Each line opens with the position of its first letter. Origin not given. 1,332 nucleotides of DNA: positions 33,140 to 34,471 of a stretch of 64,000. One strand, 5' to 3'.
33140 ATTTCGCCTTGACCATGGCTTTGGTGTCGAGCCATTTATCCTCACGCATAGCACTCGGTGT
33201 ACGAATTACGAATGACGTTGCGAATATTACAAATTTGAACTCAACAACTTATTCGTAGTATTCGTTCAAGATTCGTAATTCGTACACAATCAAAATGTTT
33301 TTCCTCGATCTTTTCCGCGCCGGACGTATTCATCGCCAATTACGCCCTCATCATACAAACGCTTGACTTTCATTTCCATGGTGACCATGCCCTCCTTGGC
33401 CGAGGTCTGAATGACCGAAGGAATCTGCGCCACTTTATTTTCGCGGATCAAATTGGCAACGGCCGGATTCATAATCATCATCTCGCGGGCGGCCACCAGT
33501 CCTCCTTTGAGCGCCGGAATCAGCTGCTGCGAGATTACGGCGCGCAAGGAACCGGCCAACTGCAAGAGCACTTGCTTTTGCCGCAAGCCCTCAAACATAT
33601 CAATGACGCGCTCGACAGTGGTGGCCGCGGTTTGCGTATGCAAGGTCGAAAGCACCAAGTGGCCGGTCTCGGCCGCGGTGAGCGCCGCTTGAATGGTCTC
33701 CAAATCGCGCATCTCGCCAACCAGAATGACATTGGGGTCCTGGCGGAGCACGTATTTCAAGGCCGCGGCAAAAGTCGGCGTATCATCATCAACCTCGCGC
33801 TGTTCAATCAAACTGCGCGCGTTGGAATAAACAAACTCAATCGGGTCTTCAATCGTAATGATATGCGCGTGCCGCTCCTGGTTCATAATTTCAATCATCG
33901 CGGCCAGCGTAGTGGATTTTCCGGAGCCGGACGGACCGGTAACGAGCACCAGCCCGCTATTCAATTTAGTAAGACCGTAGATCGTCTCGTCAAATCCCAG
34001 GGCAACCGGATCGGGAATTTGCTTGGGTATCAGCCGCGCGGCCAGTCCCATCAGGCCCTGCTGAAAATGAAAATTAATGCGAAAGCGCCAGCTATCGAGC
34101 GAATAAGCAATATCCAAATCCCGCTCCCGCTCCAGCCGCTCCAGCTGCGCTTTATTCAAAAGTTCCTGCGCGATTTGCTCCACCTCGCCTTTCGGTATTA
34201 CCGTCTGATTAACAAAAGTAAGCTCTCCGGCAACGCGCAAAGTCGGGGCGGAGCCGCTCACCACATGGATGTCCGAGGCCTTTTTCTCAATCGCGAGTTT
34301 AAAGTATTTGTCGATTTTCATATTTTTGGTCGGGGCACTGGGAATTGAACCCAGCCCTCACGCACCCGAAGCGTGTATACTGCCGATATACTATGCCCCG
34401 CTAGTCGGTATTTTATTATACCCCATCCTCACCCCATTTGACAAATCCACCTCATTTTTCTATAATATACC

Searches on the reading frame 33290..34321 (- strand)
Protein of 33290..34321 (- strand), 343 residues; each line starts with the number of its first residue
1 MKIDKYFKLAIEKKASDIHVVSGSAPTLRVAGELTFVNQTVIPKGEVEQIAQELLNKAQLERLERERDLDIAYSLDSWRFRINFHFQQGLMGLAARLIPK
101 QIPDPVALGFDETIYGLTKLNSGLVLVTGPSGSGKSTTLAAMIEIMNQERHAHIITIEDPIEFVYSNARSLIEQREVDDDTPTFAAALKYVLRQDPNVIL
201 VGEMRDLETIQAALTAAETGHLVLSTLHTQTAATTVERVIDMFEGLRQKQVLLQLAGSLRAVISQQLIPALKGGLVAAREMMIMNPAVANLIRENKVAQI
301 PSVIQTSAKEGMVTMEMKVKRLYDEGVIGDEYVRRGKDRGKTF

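Call 12: search_protein_families(library=pfam, proteins=[window:33290-34321:-], max_evalue=0.01)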
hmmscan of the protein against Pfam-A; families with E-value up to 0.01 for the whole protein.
window:33290-34321:- (343 aa): 17 families
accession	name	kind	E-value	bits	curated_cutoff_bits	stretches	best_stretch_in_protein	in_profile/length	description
PF00437.27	T2SSE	-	3.9e-45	154.5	24.9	1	120-271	140-281/370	Type II/IV secretion system protein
PF13555.12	AAA_29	-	1.5e-05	25.1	27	1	122-150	22-50/61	P-loop containing region of AAA domain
PF13401.12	AAA_22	-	3.9e-05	24.4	27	1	122-207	5-96/130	AAA domain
PF13191.12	AAA_16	-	4.4e-05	24.5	32.6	1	123-223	25-135/167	AAA ATPase domain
PF13604.12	AAA_30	-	0.0001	22.5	27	0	121-149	17-45/191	AAA domain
PF25199.1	nSTAND_NTPase5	-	0.00014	22.1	34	1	120-174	39-93/145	Novel STAND NTPase 5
PF13245.12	AAA_19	-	0.00028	21.5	25.1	1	119-175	8-58/134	AAA domain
PF03029.23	ATP_bind_1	-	0.00064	20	27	1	127-180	1-59/240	Conserved hypothetical ATP binding protein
PF13173.12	AAA_14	-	0.0023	18.4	27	0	123-168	3-48/129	AAA domain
PF00005.33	ABC_tran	-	0.0035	18.4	25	1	124-150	13-39/137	ABC transporter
PF00004.35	AAA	-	0.004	18.1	21.2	1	125-231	1-92/131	ATPase family associated with various cellular activities (AAA)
PF20703.3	nSTAND1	-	0.0041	17.3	27.1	1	123-229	34-146/379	Novel STAND NTPase 1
PF13476.12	AAA_23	-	0.0048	18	27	1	120-142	17-39/201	AAA domain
PF00485.24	PRK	-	0.0068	16.7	22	0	127-163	4-41/196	Phosphoribulokinase / Uridine kinase family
PF20720.3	nSTAND3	-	0.0069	16.5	27.2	0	122-162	17-56/155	Novel STAND NTPase 3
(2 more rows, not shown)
